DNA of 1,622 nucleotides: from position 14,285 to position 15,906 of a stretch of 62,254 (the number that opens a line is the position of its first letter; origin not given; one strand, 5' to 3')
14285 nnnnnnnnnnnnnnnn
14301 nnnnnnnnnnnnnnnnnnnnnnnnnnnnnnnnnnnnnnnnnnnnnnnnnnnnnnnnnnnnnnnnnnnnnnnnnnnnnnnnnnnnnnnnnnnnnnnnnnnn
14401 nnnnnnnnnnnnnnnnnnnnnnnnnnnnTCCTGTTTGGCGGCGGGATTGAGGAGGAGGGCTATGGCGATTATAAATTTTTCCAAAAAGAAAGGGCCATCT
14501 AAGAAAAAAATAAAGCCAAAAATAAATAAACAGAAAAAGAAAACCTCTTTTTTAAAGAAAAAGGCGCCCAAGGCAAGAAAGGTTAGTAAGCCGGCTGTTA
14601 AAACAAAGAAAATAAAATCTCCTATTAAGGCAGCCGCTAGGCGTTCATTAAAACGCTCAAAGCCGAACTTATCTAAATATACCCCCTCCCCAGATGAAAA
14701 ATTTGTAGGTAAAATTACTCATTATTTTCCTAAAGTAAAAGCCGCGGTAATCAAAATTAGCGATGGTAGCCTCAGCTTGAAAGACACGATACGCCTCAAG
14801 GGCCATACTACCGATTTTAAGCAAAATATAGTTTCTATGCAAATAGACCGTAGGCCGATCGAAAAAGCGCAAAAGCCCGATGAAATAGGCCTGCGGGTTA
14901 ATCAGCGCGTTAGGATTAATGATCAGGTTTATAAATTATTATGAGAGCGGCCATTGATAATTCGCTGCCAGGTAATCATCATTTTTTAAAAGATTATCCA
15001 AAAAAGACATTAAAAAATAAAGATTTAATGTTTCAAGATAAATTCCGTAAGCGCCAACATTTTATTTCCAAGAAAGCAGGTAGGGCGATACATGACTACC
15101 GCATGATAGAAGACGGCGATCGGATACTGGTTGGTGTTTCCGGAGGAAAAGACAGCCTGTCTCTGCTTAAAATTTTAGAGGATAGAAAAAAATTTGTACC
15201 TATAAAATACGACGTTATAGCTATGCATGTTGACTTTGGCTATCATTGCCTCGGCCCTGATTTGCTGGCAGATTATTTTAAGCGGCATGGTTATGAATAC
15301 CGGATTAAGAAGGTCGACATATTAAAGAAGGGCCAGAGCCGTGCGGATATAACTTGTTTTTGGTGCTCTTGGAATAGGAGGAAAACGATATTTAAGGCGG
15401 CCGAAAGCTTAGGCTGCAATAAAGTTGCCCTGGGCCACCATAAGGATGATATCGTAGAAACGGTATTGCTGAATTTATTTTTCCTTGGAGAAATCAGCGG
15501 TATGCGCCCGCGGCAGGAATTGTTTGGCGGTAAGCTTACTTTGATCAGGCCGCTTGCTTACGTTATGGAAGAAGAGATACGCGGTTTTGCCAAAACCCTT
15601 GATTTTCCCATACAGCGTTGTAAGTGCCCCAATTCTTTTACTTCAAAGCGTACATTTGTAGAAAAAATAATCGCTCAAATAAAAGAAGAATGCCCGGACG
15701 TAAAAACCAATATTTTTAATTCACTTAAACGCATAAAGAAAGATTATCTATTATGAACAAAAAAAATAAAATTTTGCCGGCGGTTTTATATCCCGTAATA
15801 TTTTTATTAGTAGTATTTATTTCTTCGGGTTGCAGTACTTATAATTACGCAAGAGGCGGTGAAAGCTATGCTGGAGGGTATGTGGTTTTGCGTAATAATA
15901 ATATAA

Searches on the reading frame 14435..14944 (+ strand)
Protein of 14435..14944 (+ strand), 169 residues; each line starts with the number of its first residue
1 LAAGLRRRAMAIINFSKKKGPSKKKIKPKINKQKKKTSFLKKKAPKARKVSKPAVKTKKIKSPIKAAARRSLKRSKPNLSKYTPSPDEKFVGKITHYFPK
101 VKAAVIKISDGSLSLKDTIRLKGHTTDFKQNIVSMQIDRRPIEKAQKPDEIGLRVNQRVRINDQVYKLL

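Call 4: search_protein_families(library=pfam, proteins=[window:14435-14944:+])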
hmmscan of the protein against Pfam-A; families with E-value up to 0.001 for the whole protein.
window:14435-14944:+ (169 aa): 0 families

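Call 5: search_protein_families(library=ncbifam, proteins=[window:14435-14944:+], max_evalue=0.01)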
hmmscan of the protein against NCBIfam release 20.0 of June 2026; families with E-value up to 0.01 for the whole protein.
window:14435-14944:+ (169 aa): 0 families

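Call 17: search_protein_families(library=pfam, proteins=[window:14462-14944:+], max_evalue=1)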
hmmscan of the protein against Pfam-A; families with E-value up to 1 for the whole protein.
window:14462-14944:+ (160 aa): 0 families

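Call 33: search_solved_structures(query=window:14462-14941:+, max_evalue=10, show_alignments=2)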
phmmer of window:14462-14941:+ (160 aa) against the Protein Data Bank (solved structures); distinct sequences matched with E-value up to 10: 2.
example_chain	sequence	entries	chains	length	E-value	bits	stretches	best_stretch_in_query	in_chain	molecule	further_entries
5izk_A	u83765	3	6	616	2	12.4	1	68-148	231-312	Selenocysteine-specific elongation factor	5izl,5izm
7zjw_E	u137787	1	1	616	2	12.4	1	68-148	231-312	eEFSec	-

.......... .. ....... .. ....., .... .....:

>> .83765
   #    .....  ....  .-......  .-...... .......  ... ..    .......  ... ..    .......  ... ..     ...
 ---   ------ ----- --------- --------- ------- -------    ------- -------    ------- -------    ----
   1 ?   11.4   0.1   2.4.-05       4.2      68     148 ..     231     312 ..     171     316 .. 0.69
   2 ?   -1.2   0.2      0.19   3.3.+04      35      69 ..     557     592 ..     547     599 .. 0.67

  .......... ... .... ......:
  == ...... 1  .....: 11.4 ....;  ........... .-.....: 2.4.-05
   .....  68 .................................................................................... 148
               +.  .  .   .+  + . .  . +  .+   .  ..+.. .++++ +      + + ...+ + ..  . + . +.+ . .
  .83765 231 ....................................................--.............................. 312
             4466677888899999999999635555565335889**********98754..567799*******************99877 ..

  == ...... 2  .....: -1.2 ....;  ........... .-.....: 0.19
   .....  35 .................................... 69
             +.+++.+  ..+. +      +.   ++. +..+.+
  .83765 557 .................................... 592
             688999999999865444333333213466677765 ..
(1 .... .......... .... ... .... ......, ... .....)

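Call 47: predict_structure(alignment_id=A4)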
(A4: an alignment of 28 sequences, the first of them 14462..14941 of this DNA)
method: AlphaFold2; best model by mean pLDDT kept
length: 160 residues; sequences in the alignment: 28
mean_pLDDT: 80.2   pTM: 0.55
mean pLDDT of the five models: 80.2, 79.0, 78.7, 77.9, 76.0
residues with pLDDT >= 90: 80; 70-90: 12; 50-70: 66; < 50: 2
segments of 3 or more residues with pLDDT < 50: none
pLDDT, mean of each block of 10 residues (from residue 1): 56 65 57 63 62 61 65 84 97 98 97 92 97 97 97 96
secondary structure, 60 per line:
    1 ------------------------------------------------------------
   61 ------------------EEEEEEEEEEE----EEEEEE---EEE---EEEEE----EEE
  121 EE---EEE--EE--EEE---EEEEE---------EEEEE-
elements in order: E79-89 E94-99 E103-105 E109-113 E118-122 E126-128 E135-137 E141-145 E155-159

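Call 51: fold_search(model_id=the predicted structure, library=pdb)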
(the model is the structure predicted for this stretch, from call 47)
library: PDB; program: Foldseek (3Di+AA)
matches with E <= 10: 1059; with E <= 0.001: 7
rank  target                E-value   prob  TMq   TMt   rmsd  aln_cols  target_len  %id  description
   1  4he6                  1.7e-05  1.00  0.48  0.83   1.4        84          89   17  Crystal structure of the C-terminal domain of Geobacillus thermoleovorans putative U32 peptidase (released 2012-11-14)
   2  4he5                  2.1e-05  1.00  0.46  0.86   1.2        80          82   16  Crystal structure of the selenomethionine variant of the C-terminal domain of Geobacillus thermoleovorans putative U32 p (released 2012-11-14)
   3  9a4o_A                3.2e-04  1.00  0.42  0.11   7.1        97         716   14  Integrative model of IF2-TAGH by crosslinking MS and deep learning (released 2024-09-18)
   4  1d2e_A                5.0e-04  1.00  0.39  0.17   5.5        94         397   16  CRYSTAL STRUCTURE OF MITOCHONDRIAL EF-TU IN COMPLEX WITH GDP (released 1999-09-28)
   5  7unt                  6.9e-04  1.00  0.43  0.16   5.0        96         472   16  Compact IF2-GDP bound to the Pseudomonas aeruginosa 70S ribosome initiation complex, from focused classification and ref (released 2022-06-22)
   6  9v5s_B                7.3e-04  1.00  0.42  0.19   5.0        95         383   17  Crystal structure of EF-Tu from Mycoplasma pneumoniae (released 2025-10-29)
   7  8v9l_x                8.6e-04  1.00  0.41  0.18   2.9        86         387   16  Cryo-EM structure of the Mycobacterium smegmatis 70S ribosome in complex with hibernation factor Msmeg1130 (Balon) and (released 2024-02-07)
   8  9v5s_D                1.1e-03  1.00  0.40  0.18   6.1        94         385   15  Crystal structure of EF-Tu from Mycoplasma pneumoniae (released 2025-10-29)
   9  4tn1_A                1.2e-03  1.00  0.42  0.22   3.5        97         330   12  Translation initiation factor eIF5B (517-858) mutant D533R from C. thermophilum, bound to GTPgammaS (released 2014-09-24)
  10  5me0_W                1.2e-03  1.00  0.42  0.15   5.3        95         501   15  Structure of the 30S Pre-Initiation Complex 1 (30S IC-1) Stalled by GE81112 (released 2017-01-11)
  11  9hfo_7                1.3e-03  1.00  0.43  0.14   3.5        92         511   20  Translation-initiation state of human mitochondrial ribosome small subunit (State G) (released 2025-04-23)
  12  4tmz_B                1.3e-03  1.00  0.42  0.22   3.4        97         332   12  Translation initiation factor eIF5B (517-858) from C. thermophilum, bound to GTPgammaS and potassium (released 2014-09-24)
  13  7unv_x                1.3e-03  1.00  0.44  0.13   2.8        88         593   17  Pseudomonas aeruginosa 70S ribosome initiation complex bound to IF2-GDPCP (structure II-A) (released 2022-06-22)
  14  4tmz_A                1.5e-03  1.00  0.42  0.21   3.5        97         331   12  Translation initiation factor eIF5B (517-858) from C. thermophilum, bound to GTPgammaS and potassium (released 2014-09-24)
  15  3jcj_f                1.6e-03  1.00  0.42  0.14   4.5        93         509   15  Structures of ribosome-bound initiation factor 2 reveal the mechanism of subunit association (released 2016-03-09)
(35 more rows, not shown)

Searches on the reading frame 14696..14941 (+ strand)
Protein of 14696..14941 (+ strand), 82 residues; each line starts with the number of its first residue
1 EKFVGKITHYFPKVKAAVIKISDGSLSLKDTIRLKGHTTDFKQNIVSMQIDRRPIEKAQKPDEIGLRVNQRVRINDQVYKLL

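Call 34: find_homologous_proteins(query=window:14696-14941:+, max_evalue=0.00001)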
Query window:14696-14941:+ (82 aa): 141 proteins with E <= 0.00001 among 141 candidates; the best 120 are listed.
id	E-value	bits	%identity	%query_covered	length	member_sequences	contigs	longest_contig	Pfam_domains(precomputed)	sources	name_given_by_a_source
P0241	4.4e-41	156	99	93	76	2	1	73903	-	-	-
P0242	2.6e-27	112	68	98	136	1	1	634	-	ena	-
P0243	2.9e-26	109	68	89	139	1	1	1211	-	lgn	-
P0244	2.1e-25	106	67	89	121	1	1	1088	-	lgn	-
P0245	1.1e-24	104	61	98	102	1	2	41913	-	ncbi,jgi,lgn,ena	-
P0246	2.8e-24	103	67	96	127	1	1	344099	-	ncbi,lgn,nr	ncbi:MAG: hypothetical protein Q8O13_03070 [Candidatus Omnitrophota bacterium]|nr:hypothetical prote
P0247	5.7e-24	102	63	95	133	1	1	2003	-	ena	-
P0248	7.7e-24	101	63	99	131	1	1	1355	-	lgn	-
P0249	1.0e-23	101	66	98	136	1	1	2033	-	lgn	-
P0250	1.0e-23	101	66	98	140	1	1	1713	-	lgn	-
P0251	2.7e-23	99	63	99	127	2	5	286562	-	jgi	-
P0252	2.7e-23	99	64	95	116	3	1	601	-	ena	-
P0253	2.8e-23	99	62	96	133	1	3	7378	PF03144.32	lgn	-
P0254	2.8e-23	99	59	96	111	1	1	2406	PF03144.32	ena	-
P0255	3.5e-23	99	63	98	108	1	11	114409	-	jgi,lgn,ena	jgi:hypothetical protein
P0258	1.1e-22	98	64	99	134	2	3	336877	-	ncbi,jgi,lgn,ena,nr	ncbi:MAG: hypothetical protein PHH68_01630 [Candidatus Omnitrophica bacterium]|nr:hypothetical prote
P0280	1.4e-21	94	64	99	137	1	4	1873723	-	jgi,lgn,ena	-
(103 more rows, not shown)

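Call 36: find_encoding_contigs(protein=P0280, flank=6000, max_places=2)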
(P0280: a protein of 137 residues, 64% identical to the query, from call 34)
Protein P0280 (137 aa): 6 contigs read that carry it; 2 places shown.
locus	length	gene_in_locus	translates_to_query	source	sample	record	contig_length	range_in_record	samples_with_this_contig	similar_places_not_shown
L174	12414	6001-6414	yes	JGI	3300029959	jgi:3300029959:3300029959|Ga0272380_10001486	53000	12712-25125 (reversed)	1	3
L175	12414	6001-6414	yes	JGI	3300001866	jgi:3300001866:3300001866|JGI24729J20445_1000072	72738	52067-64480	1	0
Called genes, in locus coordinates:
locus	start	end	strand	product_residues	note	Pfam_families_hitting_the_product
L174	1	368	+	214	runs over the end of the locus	PF01876:RNase_P_p30 (weak), PF02811:PHP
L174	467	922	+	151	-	PF27226:AF_1845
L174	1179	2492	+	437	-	PF13372:Alginate_exp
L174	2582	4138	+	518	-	PF03065:Glyco_hydro_57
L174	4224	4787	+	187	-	-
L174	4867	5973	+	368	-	PF00142:Fer4_NifH, PF01656:CbiA, PF06564:CBP_BcsQ, PF09140:MipZ, PF10609:ParA, PF13614:AAA_31, PF02922:CBM_48, PF16561:AMPK1_CBM, +1 more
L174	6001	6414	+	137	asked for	-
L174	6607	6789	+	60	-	-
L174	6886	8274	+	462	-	PF02878:PGM_PMM_I, PF02879:PGM_PMM_II, PF02880:PGM_PMM_III, PF00408:PGM_PMM_IV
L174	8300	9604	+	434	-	PF03446:NAD_binding_2, PF03721:UDPG_MGDP_dh_N, PF00984:UDPG_MGDP_dh, PF03720:UDPG_MGDP_dh_C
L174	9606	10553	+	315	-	PF00106:adh_short (weak), PF01073:3Beta_HSD, PF01370:Epimerase, PF02719:Polysacc_synt_2, PF04321:RmlD_sub_bind, PF07993:NAD_binding_4, PF13460:NAD_binding_10, PF16363:GDP_Man_Dehyd, +1 more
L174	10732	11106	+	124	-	PF02001:DUF134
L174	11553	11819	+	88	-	-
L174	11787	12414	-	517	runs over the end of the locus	PF00501:AMP-binding, PF13193:AMP-binding_C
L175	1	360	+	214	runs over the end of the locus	PF01876:RNase_P_p30 (weak), PF02811:PHP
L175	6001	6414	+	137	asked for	-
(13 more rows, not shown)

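Call 37: find_encoding_contigs(protein=P0258, flank=6000, max_places=1)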
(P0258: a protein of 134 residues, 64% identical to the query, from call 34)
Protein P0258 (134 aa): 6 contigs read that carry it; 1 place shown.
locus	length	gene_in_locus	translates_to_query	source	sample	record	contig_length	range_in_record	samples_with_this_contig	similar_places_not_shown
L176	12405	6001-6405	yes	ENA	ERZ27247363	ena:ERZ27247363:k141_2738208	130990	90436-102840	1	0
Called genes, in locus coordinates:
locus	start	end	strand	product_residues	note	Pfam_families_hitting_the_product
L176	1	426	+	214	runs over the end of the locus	PF01876:RNase_P_p30 (weak), PF02811:PHP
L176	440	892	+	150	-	PF27226:AF_1845 (weak)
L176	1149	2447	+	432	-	PF13372:Alginate_exp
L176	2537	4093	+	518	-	PF03065:Glyco_hydro_57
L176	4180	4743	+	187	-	-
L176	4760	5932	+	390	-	PF00142:Fer4_NifH (weak), PF06564:CBP_BcsQ, PF09140:MipZ, PF10609:ParA, PF13614:AAA_31, PF01656:CbiA, PF02922:CBM_48, PF16561:AMPK1_CBM, +1 more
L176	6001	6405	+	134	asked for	-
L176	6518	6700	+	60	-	-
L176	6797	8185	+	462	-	PF02878:PGM_PMM_I, PF02879:PGM_PMM_II, PF02880:PGM_PMM_III, PF00408:PGM_PMM_IV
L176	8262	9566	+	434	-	PF03446:NAD_binding_2, PF03721:UDPG_MGDP_dh_N, PF00984:UDPG_MGDP_dh, PF03720:UDPG_MGDP_dh_C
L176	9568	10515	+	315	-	PF01073:3Beta_HSD, PF01370:Epimerase, PF02719:Polysacc_synt_2, PF04321:RmlD_sub_bind, PF05368:NmrA (weak), PF07993:NAD_binding_4, PF13460:NAD_binding_10, PF16363:GDP_Man_Dehyd, +1 more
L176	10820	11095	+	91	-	PF02001:DUF134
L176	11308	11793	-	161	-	PF09835:DUF2062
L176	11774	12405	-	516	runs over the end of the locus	PF00501:AMP-binding, PF13193:AMP-binding_C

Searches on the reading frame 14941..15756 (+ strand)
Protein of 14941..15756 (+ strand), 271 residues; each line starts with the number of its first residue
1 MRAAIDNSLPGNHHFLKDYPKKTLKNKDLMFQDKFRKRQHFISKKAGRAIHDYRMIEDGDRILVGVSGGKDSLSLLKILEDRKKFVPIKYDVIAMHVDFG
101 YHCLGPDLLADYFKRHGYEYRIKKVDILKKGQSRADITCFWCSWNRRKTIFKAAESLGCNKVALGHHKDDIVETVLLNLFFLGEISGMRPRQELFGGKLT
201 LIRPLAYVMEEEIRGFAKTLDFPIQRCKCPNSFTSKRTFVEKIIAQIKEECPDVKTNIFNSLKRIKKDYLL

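Call 4: search_protein_families(library=pfam, proteins=[window:14941-15756:+])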
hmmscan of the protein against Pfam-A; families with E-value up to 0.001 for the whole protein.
window:14941-15756:+ (271 aa): 1 family
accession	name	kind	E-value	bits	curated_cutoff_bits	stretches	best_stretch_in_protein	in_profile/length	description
PF01171.26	ATP_bind_3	-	1.2e-17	64.7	27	1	62-220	2-159/182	PP-loop family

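Call 5: search_protein_families(library=ncbifam, proteins=[window:14941-15756:+], max_evalue=0.01)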
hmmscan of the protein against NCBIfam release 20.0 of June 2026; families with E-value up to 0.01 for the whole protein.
window:14941-15756:+ (271 aa): 8 families
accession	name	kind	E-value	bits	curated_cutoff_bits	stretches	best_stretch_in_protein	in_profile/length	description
NF007972.0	PRK10696.1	equivalog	6.5e-65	219.3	272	1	27-270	9-256/295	tRNA 2-thiocytidine(32) synthetase TtcA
TIGR02432.1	lysidine_TilS_N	equivalog_domain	1.4e-21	77.3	93.6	1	61-224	1-167/189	tRNA lysidine(34) synthetase TilS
NF049949.1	tRNAsynTtuAPyrococ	equivalog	9.2e-15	54.5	450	1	39-261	24-252/292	tRNA-5-methyluridine(54) 2-sulfurtransferase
NF047749.1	tRNAThiolNcsA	equivalog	2.2e-14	53.3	500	1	55-261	49-274/322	tRNA 2-thiolation protein NcsA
TIGR00269.1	TIGR00269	hypoth_equivalog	8.7e-09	35.6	62.75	1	202-265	4-67/104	TIGR00269 family protein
TIGR00268.2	TIGR00268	equivalog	0.00045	19.6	150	1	55-172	9-125/259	ATP-dependent sacrificial sulfur transferase LarE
NF007942.0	PRK10660.1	equivalog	0.00064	18.6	606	1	56-219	14-174/439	tRNA lysidine(34) synthetase TilS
NF010367.0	PRK13795.1-2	equivalog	0.0066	14.9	456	0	21-78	202-261/584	hypothetical protein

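Call 42: search_solved_structures(query=window:14941-15753:+, max_evalue=0.00001, show_alignments=1)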
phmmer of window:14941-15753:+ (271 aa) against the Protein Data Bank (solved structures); distinct sequences matched with E-value up to 0.00001: 8.
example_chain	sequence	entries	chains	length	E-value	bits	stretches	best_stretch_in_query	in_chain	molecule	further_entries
6scy_A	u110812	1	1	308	2.7e-15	59.6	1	54-265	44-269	[4Fe-4S]-dependent U34-ARNt thiolase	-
6scy_B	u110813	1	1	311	2.7e-15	59.6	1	54-265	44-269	[4Fe-4S]-dependent U34-ARNt thiolase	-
3a2k_A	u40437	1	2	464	1e-12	51.1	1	47-254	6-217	tRNA(Ile)-lysidine synthase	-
5mko_A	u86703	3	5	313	3.3e-12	49.5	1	40-266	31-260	TtuA PH0300 | PH0300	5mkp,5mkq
3vrh_A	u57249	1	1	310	3.3e-12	49.5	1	40-266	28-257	Putative uncharacterized protein PH0300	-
5gha_A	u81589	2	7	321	1.4e-11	47.4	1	42-260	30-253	Sulfur Transferase TtuA | tRNA-5-methyluridine(54) 2-sulfurtransferase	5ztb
5b4e_A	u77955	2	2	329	1.5e-11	47.3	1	42-260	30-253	Sulfur Transferase TtuA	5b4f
1wy5_A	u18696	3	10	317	9.2e-06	28.3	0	51-219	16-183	Hypothetical UPF0072 protein AQ_1887 | tRNA(Ile)-lysidine synthase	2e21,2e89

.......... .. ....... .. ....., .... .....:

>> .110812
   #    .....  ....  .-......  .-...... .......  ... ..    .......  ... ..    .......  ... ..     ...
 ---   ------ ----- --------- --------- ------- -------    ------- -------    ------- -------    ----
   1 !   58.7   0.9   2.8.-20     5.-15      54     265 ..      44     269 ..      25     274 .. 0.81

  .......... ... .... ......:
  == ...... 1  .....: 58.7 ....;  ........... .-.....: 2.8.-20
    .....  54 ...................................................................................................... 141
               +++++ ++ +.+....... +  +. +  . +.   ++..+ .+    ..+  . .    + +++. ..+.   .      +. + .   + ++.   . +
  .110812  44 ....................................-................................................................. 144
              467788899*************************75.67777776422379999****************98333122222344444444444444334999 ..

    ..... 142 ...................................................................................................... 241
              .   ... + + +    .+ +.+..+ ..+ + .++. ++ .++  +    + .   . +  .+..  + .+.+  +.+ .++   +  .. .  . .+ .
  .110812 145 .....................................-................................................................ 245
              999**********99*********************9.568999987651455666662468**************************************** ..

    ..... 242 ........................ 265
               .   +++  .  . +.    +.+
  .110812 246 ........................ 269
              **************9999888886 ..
